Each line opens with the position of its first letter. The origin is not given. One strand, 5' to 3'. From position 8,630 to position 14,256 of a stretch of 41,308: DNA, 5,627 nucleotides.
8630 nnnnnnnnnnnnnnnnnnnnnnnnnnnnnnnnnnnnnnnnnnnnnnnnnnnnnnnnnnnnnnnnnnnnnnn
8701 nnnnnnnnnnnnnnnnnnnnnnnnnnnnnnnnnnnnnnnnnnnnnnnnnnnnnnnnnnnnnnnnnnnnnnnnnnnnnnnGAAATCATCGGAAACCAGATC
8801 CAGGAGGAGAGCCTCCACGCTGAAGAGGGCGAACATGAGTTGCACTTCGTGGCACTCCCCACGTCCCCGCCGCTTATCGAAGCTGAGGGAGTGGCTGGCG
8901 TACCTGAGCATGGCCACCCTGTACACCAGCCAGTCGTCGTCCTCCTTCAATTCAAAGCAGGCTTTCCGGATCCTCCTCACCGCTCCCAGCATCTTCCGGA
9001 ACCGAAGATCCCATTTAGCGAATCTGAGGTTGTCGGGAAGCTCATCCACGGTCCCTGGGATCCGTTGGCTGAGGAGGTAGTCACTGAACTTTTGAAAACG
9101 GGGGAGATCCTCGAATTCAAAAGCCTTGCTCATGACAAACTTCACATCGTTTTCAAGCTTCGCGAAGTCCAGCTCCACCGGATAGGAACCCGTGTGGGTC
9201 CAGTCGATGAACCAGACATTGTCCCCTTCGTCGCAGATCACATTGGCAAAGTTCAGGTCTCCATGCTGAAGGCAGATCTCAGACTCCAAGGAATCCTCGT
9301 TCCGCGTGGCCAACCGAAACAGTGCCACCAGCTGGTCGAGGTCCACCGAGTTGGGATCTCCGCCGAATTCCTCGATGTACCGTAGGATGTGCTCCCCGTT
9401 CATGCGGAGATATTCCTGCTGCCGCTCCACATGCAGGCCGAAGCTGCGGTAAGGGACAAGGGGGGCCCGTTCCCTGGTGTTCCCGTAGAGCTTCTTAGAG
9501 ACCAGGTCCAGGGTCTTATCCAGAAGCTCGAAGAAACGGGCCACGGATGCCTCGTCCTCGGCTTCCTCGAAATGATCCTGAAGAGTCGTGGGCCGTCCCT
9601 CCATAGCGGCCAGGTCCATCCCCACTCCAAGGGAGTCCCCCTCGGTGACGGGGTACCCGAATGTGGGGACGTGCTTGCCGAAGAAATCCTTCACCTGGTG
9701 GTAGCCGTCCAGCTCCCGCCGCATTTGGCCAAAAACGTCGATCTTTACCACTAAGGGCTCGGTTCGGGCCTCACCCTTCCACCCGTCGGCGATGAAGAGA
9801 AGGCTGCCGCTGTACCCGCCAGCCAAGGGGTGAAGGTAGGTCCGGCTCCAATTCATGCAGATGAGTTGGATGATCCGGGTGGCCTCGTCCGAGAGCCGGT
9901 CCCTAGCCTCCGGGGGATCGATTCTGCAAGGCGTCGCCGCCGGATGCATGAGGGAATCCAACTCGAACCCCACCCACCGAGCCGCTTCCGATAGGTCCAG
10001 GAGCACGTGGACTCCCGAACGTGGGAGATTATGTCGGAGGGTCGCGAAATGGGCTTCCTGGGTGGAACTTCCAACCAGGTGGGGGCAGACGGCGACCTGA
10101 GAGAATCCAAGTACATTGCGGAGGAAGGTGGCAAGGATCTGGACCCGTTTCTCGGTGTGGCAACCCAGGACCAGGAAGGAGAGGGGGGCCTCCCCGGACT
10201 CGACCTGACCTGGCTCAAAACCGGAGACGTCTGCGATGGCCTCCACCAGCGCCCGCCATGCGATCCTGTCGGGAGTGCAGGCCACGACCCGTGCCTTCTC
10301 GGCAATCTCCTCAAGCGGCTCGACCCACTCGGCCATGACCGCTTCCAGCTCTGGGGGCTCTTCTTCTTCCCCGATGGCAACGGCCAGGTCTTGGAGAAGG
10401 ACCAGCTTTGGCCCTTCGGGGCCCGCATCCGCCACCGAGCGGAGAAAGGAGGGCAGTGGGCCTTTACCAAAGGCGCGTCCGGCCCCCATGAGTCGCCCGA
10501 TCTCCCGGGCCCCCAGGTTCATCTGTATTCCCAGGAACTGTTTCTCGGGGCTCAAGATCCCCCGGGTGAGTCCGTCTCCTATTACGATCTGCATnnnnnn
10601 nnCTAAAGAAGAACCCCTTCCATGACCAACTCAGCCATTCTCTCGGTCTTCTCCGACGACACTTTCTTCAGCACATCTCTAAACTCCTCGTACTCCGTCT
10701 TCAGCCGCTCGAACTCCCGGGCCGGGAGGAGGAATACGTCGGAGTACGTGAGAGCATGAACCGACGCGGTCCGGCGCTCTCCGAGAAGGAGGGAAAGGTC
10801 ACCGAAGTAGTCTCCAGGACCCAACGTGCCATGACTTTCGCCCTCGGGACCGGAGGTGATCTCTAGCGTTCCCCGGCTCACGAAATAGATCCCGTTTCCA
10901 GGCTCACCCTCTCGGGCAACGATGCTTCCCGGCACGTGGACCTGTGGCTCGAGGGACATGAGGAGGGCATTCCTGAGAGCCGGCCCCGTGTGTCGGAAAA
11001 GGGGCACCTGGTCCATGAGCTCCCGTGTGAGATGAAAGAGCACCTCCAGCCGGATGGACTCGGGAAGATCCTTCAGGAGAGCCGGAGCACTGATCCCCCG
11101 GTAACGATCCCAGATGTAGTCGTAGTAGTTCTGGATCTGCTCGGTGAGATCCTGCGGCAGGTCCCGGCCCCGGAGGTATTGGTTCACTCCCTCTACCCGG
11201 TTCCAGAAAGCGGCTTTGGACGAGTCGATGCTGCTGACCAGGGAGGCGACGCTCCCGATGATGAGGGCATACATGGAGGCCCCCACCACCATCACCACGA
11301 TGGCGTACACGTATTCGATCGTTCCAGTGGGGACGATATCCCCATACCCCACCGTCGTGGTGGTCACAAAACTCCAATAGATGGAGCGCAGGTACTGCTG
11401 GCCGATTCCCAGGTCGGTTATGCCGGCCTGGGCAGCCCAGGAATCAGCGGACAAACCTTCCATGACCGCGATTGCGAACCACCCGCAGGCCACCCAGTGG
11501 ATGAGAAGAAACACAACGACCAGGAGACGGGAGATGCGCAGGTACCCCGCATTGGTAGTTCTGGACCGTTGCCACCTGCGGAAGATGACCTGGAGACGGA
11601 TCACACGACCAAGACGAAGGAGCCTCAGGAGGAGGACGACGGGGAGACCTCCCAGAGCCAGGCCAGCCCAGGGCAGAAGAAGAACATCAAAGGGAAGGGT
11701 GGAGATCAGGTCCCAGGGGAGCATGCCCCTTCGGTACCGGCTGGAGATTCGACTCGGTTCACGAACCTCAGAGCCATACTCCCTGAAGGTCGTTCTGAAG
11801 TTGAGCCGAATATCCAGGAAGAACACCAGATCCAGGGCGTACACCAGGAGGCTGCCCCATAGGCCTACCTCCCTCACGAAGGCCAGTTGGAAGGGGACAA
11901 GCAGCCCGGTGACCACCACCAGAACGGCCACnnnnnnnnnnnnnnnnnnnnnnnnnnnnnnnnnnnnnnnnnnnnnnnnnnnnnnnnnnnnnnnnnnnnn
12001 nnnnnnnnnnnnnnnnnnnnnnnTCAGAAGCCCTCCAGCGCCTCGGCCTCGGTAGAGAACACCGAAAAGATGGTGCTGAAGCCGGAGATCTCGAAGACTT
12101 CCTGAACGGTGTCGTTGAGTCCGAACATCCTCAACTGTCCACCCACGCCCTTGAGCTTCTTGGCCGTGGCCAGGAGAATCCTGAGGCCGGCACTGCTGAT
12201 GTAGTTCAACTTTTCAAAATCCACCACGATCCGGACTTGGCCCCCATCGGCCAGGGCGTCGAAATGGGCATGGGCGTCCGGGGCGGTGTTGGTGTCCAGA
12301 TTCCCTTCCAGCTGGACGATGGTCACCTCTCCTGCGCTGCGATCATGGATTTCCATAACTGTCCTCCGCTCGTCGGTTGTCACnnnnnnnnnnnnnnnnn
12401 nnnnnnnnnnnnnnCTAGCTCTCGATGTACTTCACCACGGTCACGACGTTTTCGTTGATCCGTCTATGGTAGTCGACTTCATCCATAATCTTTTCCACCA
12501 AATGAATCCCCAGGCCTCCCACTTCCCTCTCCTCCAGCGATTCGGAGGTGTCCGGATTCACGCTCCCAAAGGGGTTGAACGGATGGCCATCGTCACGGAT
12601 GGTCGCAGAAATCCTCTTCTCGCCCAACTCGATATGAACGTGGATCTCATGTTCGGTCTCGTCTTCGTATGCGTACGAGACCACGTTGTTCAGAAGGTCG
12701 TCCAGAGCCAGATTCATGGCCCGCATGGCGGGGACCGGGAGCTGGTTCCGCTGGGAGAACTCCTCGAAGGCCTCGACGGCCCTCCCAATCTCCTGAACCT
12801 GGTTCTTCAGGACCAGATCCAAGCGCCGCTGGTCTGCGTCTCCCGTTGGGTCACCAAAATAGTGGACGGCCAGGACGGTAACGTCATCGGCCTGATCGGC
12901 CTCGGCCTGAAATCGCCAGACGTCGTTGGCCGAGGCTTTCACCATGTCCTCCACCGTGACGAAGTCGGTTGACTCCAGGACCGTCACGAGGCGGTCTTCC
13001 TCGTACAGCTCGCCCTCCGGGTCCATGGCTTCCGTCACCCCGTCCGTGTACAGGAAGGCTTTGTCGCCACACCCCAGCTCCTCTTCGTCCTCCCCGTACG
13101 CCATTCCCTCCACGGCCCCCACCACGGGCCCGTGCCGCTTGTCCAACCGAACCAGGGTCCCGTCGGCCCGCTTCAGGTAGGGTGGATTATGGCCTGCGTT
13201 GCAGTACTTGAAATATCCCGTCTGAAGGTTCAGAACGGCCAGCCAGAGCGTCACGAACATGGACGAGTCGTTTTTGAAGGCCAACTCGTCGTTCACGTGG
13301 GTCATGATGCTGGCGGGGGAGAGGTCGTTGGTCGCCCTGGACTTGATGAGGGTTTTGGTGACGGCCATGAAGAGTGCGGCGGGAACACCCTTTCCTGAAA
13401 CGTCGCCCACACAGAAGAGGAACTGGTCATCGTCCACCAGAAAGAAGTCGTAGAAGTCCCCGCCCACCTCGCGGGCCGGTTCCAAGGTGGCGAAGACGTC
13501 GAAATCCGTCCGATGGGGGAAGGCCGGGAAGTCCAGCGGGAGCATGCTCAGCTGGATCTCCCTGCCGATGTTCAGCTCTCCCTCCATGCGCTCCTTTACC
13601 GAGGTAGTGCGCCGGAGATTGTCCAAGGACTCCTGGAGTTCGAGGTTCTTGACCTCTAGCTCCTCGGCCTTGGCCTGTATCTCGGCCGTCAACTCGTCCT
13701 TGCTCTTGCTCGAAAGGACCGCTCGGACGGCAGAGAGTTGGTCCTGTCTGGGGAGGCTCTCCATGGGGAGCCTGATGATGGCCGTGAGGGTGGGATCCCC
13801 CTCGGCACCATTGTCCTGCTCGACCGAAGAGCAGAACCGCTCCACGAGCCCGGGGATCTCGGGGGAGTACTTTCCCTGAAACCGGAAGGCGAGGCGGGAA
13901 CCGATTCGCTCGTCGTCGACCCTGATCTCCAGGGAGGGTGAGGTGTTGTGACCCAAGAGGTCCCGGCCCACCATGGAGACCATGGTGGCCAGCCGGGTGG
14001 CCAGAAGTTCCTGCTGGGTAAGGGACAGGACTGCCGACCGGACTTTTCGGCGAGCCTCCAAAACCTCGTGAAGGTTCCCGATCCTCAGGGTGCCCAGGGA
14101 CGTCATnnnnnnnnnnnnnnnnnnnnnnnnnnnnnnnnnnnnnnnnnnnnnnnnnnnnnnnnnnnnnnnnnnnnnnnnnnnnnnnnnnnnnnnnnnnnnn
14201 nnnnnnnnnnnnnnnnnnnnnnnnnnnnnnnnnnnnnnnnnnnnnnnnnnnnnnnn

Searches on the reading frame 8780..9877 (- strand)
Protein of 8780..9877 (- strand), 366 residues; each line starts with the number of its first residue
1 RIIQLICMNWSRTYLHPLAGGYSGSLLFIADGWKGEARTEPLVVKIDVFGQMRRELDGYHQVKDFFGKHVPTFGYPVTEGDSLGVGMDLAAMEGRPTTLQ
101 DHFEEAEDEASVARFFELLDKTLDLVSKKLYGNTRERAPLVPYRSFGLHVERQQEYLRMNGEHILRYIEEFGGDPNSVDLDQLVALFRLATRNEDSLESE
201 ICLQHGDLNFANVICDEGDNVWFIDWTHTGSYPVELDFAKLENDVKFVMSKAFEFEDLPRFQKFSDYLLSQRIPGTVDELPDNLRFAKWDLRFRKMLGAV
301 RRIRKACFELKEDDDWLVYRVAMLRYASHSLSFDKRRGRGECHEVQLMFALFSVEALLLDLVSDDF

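Call 53: search_solved_structures(query=window:8780-9877:-, max_evalue=10, show_alignments=2)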
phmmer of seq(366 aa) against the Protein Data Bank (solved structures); distinct sequences matched with E-value up to 10: 9.
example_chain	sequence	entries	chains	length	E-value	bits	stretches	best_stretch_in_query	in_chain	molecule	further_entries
3i0o_A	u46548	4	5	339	0.72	11.9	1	176-255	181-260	Spectinomycin phosphotransferase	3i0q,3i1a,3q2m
6fdm_A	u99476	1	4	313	0.72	11.9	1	203-264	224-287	Serine/threonine-protein kinase RIO2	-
7vbt_A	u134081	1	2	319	0.74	11.9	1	203-264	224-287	Serine/threonine-protein kinase RIO2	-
6fdn_A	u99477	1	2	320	0.74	11.9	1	203-264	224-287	Serine/threonine-protein kinase RIO2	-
6hk6_A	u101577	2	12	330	0.77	11.8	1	203-264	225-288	Serine/threonine-protein kinase RIO2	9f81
7uyg_A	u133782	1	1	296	0.99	11.5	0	173-244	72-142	LotA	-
8gok_A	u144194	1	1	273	1.2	11.2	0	173-244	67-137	Legionella OTU-deubiquitinase A OTU1 domain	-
7uyh_A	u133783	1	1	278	1.3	11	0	173-244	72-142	LotA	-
7w54_A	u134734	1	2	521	1.6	10.8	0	173-244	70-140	Lpg2248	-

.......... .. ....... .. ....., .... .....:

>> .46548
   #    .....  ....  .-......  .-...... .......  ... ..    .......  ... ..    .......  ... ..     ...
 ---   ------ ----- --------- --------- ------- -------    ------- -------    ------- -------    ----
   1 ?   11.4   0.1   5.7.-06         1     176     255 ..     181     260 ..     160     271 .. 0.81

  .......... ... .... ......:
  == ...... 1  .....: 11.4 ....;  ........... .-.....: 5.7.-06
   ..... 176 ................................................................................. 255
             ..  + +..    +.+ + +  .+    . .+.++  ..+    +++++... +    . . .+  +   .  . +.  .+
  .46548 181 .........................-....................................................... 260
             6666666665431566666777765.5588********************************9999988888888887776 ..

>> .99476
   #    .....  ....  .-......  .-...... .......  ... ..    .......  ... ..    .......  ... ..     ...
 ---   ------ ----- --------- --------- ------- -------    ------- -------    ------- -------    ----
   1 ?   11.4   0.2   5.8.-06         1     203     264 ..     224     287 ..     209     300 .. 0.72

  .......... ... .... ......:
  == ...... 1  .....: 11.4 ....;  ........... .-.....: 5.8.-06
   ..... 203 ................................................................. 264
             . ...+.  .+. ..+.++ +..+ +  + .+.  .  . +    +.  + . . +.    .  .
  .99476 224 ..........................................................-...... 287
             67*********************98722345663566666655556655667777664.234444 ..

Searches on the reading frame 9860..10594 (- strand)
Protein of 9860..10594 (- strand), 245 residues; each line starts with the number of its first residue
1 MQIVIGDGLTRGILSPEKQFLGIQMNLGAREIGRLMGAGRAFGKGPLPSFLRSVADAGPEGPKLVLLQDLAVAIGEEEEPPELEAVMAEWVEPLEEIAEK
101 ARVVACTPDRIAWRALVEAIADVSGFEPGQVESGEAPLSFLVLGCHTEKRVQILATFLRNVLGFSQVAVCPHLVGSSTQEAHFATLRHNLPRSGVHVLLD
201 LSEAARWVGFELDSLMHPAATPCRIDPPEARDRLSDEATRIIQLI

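Call 16: search_protein_families(library=pfam, proteins=[window:9860-10594:-], max_evalue=1)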
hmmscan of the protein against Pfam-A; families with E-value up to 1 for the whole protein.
window:9860-10594:- (245 aa): 0 families

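Call 31: search_solved_structures(query=A1, max_evalue=10, show_alignments=3)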
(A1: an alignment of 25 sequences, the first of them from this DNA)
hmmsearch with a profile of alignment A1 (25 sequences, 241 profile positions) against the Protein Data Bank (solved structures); distinct sequences matched with E-value up to 10: 4.
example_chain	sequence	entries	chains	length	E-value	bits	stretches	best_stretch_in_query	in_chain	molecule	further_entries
7ase_Y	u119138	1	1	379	0.17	14.8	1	128-167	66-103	Eukaryotic translation initiation factor 5, putative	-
8jqe_A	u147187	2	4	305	1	12.3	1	36-125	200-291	YdjC family protein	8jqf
6c6n_A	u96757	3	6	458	2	11.3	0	39-80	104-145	Squalene monooxygenase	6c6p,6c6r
7e7u_A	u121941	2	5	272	9.3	9.1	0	168-187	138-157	Fucose-binding lectin protein,Fucose-binding lectin protein,Fucose-binding lectin protein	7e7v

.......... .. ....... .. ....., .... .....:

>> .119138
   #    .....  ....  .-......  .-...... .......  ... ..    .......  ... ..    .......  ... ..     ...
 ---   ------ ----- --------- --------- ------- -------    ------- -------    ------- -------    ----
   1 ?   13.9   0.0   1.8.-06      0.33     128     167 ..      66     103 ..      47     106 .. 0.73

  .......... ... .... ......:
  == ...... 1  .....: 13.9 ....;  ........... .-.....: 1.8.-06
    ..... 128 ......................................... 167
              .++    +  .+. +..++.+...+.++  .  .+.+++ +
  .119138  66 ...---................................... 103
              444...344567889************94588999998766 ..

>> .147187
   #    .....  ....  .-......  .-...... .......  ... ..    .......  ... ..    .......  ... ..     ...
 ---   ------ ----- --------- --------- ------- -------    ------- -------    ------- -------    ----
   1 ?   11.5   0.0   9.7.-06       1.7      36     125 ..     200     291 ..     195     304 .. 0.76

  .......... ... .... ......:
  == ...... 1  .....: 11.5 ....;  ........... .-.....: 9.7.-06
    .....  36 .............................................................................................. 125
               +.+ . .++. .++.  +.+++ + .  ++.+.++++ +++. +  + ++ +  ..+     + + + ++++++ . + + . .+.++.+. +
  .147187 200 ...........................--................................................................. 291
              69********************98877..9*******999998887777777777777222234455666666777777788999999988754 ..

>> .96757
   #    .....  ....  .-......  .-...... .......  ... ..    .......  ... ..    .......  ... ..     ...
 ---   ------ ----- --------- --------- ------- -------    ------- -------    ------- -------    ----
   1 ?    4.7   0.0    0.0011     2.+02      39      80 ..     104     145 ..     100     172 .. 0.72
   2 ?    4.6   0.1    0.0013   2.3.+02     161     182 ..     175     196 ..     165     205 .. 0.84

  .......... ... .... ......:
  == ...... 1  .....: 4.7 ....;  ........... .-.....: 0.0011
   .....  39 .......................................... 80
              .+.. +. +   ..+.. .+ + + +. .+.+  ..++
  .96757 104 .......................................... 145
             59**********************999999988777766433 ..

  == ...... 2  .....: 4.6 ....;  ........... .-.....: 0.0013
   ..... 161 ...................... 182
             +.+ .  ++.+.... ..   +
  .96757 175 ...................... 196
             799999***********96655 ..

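Call 39: predict_structure(alignment_id=A1)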
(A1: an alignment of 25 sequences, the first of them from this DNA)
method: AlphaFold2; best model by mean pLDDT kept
length: 238 residues; sequences in the alignment: 25
mean_pLDDT: 84.4   pTM: 0.85
mean pLDDT of the five models: 84.4, 84.2, 83.0, 81.6, 81.4
residues with pLDDT >= 90: 118; 70-90: 80; 50-70: 39; < 50: 1
segments of 3 or more residues with pLDDT < 50: none
pLDDT, mean of each block of 10 residues (from residue 1): 94 74 64 88 93 95 95 58 83 94 90 94 97 97 86 93 96 60 70 90 92 81 74 68
secondary structure, 60 per line:
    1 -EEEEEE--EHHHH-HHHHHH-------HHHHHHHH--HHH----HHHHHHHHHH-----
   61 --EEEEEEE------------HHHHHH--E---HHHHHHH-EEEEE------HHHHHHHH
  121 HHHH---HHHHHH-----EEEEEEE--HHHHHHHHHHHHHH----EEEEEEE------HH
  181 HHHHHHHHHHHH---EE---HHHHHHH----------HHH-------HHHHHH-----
elements in order: E2-7 H11-14 H16-21 H29-36 H46-55 E63-69 H82-87 H94-100 E102-106 H113-124 H128-133 E139-145 H148-161 E166-172 H179-192 H201-207 H228-233

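Call 43: fold_search(model_id=the predicted structure, library=pdb)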
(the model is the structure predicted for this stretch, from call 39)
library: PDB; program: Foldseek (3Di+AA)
matches with E <= 10: 552; with E <= 0.001: 0
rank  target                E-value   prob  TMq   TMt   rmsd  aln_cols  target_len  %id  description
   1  3hb7_C                8.5e-02  0.80  0.45  0.57   5.4       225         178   15  The Crystal Structure of an Isochorismatase-like Hydrolase from Alkaliphilus metalliredigens to 2.3A (released 2009-07-07)
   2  4aln_D                9.1e-02  0.41  0.32  0.38   8.5       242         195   11  Crystal structure of S. aureus FabI (P32) (released 2012-05-09)
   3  3sc4_A                1.2e-01  0.18  0.28  0.26  11.6       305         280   10  Crystal structure of a Short chain dehydrogenase (A0QTM2 homolog) Mycobacterium thermoresistibile (released 2011-06-29)
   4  3edm_B                1.2e-01  0.44  0.33  0.34   7.5       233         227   13  Crystal structure of a short chain dehydrogenase from Agrobacterium tumefaciens (released 2008-09-30)
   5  6j31_B                1.3e-01  0.20  0.28  0.20  14.4       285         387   12  Crystal Structure Analysis of the Glycotransferase of kitacinnamycin (released 2020-01-15)
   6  7wkq_C                1.5e-01  0.51  0.34  0.40   7.2       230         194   14  Crystal Structure of halohydrin dehalogenase from Acidimicrobiia bacterium (released 2022-02-23)
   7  2g1u                  1.8e-01  0.72  0.33  0.52   5.8       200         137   10  CRYSTAL STRUCTURE OF A PUTATIVE TRANSPORT PROTEIN (TM1088A) FROM THERMOTOGA MARITIMA AT 1.50 A RESOLUTION (released 2006-03-28)
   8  3nav_B                1.9e-01  0.25  0.27  0.25  10.9       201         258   13  Crystal structure of an alpha subunit of tryptophan synthase from Vibrio cholerae O1 biovar El Tor str. N16961 (released 2010-06-30)
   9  6tdz_A                2.2e-01  0.08  0.18  0.11  12.5       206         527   10  Cryo-EM structure of Euglena gracilis mitochondrial ATP synthase, OSCP/F1/c-ring, rotational state 2 (released 2019-11-27)
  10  2ok8_A                2.4e-01  0.12  0.20  0.19  11.4       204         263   10  Ferredoxin-NADP+ reductase from Plasmodium falciparum (released 2007-02-13)
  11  6n2z_B                2.4e-01  0.08  0.20  0.12  11.9       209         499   10  Bacillus PS3 ATP synthase class 2 (released 2019-02-20)
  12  2ok8_B                2.5e-01  0.13  0.21  0.20  10.9       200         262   10  Ferredoxin-NADP+ reductase from Plasmodium falciparum (released 2007-02-13)
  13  5h06_B                2.5e-01  0.13  0.25  0.15  10.9       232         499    9  Crystal structure of AmyP in complex with maltose (released 2017-08-16)
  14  4pcv_A                2.7e-01  0.30  0.31  0.37   6.9       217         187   10  The structure of BdcA (YjgI) from E. coli (released 2015-03-11)
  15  3sc4_B                2.9e-01  0.10  0.25  0.23  13.3       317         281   11  Crystal structure of a Short chain dehydrogenase (A0QTM2 homolog) Mycobacterium thermoresistibile (released 2011-06-29)
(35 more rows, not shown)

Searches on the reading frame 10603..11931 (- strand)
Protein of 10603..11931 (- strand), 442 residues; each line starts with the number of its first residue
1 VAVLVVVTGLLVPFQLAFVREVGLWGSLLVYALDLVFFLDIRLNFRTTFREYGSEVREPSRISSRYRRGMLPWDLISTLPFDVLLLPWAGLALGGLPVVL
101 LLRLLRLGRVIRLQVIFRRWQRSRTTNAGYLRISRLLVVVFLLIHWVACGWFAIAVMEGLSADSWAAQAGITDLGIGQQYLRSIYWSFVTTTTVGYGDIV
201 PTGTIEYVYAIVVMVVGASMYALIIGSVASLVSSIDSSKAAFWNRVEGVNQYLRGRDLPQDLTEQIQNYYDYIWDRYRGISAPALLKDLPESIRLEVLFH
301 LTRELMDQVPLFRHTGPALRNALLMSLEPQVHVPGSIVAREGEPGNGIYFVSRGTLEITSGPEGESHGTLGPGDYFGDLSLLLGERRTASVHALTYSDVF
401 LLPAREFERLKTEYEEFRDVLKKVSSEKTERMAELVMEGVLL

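Call 8: search_protein_families(library=pfam, proteins=[window:10603-11931:-], max_evalue=0.01)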
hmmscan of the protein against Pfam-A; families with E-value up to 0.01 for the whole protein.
window:10603-11931:- (442 aa): 3 families
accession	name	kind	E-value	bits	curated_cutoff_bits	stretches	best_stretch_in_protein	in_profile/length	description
PF00520.37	Ion_trans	-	5.3e-23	81.9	25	1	5-237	12-238/241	Ion transport protein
PF00027.35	cNMP_binding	-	5.3e-19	68.4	27.5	1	334-410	6-85/89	Cyclic nucleotide-binding domain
PF07885.22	Ion_trans_2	-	5.5e-10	39.4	22.5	1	177-232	22-77/79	Ion channel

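Call 9: search_protein_families(library=ncbifam, proteins=[window:10603-11931:-], max_evalue=0.01)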
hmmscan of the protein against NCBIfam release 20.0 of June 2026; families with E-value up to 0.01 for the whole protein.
window:10603-11931:- (442 aa): 3 families
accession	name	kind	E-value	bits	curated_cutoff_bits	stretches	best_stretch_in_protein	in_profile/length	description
NF041163.2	encap_f2b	equivalog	6.3e-08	32.1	400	1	307-431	74-203/450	family 2B encapsulin nanocompartment shell protein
NF007828.0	PRK10537.1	equivalog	3.5e-06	26.3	425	1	182-230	181-229/403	voltage-gated potassium channel protein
NF058543.1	ActPatMycb56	equivalog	0.00023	20.1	460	1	321-395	13-89/317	acetyltransferase Pat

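Call 58: search_protein_families(library=padloc, proteins=[window:10603-11931:-], max_evalue=0.01)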
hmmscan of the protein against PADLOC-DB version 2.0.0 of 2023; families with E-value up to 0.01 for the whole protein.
window:10603-11931:- (442 aa): 3 families
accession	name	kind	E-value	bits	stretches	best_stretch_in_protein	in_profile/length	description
PDLC00731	Effector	-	6.5e-06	23.3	1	319-427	32-140/306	TIR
PDLC02371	PycTIR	-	2.1e-05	22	1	318-431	28-141/288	-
PDLC00734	PycC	-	0.00029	18.1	1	326-414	32-123/374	Pycsar cyclase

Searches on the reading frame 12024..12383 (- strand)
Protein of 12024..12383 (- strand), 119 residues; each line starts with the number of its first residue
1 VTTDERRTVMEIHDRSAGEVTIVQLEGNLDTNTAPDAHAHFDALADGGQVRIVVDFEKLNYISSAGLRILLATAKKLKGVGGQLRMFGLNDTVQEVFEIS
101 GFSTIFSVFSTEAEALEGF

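Call 58: search_protein_families(library=padloc, proteins=[window:12024-12383:-], max_evalue=0.01)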
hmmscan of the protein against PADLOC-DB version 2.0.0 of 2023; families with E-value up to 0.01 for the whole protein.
window:12024-12383:- (119 aa): 0 families

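Call 61: search_protein_families(library=pfam, proteins=[window:12024-12383:-], max_evalue=0.01)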
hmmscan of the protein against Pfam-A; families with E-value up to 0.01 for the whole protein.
window:12024-12383:- (119 aa): 2 families
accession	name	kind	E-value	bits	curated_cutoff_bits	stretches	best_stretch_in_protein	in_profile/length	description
PF01740.26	STAS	-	1.4e-18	67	22.6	1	17-115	7-106/106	STAS domain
PF13466.11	STAS_2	-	3.7e-13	49.9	29.2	1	23-102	1-79/80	STAS domain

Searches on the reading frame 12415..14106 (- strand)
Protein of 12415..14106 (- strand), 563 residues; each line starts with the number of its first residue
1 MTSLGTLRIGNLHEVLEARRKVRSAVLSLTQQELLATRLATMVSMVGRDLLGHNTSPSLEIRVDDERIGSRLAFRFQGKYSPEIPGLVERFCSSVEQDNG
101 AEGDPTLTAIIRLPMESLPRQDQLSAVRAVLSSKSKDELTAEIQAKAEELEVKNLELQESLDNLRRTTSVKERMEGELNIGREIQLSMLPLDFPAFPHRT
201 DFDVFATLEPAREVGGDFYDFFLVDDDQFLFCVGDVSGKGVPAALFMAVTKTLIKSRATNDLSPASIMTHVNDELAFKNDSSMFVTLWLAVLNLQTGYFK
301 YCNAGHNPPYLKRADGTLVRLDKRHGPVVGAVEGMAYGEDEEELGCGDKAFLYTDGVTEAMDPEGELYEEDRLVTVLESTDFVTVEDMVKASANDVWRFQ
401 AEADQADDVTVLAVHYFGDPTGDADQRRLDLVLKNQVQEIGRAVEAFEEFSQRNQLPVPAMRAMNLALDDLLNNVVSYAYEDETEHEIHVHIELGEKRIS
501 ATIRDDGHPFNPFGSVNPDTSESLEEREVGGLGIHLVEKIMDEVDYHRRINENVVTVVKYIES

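Call 8: search_protein_families(library=pfam, proteins=[window:12415-14106:-], max_evalue=0.01)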
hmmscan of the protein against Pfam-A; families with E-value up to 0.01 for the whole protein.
window:12415-14106:- (563 aa): 3 families
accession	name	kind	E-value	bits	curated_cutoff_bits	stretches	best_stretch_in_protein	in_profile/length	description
PF07228.17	SpoIIE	-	9.5e-51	172.9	25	1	225-416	1-191/192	Stage II sporulation protein E (SpoIIE)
PF13581.12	HATPase_c_2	-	2.1e-23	83.1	27.4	1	437-559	5-127/127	Histidine kinase-like ATPase domain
PF02518.31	HATPase_c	-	0.0011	19.8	26.4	1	467-545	9-88/111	Histidine kinase-, DNA gyrase B-, and HSP90-like ATPase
